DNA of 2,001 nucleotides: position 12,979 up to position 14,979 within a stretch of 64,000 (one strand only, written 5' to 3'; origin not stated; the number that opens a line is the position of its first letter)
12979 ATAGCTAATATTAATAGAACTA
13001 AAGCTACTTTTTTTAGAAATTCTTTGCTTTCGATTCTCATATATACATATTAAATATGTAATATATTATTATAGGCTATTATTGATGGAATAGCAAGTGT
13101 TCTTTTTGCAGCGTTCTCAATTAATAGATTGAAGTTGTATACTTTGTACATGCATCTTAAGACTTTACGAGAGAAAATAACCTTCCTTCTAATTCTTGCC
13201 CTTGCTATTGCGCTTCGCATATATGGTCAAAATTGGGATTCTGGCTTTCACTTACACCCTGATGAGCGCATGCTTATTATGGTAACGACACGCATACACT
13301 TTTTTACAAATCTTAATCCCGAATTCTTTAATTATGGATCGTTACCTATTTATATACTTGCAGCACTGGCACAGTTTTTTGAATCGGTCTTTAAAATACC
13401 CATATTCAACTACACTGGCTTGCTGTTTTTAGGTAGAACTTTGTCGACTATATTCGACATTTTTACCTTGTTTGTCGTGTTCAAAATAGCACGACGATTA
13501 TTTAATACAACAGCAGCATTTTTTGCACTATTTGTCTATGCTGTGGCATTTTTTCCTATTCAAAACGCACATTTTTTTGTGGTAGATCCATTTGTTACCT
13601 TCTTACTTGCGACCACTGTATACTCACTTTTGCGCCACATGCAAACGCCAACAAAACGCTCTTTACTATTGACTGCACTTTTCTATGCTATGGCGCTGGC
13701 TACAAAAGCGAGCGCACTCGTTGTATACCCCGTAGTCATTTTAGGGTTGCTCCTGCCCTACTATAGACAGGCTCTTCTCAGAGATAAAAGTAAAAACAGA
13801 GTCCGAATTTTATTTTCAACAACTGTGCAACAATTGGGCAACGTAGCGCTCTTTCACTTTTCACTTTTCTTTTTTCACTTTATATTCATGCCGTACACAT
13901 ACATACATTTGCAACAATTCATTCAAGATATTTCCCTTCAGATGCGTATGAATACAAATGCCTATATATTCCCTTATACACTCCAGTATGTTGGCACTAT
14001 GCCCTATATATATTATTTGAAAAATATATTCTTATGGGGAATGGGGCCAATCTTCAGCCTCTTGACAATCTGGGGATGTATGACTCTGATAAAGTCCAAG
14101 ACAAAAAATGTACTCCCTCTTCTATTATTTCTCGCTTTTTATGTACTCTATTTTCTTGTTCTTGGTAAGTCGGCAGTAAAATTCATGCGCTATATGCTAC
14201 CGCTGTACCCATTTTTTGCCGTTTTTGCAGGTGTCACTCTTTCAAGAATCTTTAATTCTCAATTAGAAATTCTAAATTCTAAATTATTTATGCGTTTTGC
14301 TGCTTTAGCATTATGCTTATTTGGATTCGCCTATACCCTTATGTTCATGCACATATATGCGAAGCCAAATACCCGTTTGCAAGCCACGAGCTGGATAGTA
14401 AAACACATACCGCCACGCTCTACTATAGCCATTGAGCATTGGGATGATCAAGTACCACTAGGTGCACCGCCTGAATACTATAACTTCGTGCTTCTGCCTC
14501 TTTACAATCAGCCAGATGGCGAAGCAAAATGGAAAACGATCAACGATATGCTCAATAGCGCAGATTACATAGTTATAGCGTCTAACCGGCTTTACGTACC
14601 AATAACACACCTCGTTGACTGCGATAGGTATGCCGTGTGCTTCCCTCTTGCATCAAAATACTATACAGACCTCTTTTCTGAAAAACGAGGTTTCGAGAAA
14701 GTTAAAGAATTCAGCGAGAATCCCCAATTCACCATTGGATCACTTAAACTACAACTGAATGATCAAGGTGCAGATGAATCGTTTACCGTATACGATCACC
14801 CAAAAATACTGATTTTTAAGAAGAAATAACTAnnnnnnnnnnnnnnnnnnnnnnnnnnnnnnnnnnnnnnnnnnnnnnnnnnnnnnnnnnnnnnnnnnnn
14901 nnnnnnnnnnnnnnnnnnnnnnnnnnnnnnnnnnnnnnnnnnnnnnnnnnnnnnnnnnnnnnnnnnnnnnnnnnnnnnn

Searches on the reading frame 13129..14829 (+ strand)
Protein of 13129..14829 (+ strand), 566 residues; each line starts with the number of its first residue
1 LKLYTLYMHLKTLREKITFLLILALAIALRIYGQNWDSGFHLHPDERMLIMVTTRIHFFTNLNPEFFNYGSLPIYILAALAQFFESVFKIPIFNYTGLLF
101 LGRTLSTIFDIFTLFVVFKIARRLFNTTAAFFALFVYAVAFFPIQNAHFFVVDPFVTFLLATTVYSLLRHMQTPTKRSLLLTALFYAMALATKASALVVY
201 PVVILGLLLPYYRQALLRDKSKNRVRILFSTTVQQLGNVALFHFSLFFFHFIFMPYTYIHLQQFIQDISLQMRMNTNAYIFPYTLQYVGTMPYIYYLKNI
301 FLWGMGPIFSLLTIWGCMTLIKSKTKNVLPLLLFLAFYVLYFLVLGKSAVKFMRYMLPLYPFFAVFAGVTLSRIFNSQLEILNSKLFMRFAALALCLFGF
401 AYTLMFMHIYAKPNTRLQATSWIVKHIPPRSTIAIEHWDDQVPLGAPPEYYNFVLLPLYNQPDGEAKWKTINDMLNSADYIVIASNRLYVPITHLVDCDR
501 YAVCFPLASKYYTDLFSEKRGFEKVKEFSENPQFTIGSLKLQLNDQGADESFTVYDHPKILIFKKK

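Call 62: search_protein_families(library=pfam, proteins=[window:13129-14829:+], max_evalue=0.00001)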
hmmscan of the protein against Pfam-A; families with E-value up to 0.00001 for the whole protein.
window:13129-14829:+ (566 aa): 1 family
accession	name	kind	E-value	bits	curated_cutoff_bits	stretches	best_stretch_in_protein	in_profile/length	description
PF13231.12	PMT_2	-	6.4e-10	39.9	26.1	1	103-219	25-140/160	Dolichyl-phosphate-mannose-protein mannosyltransferase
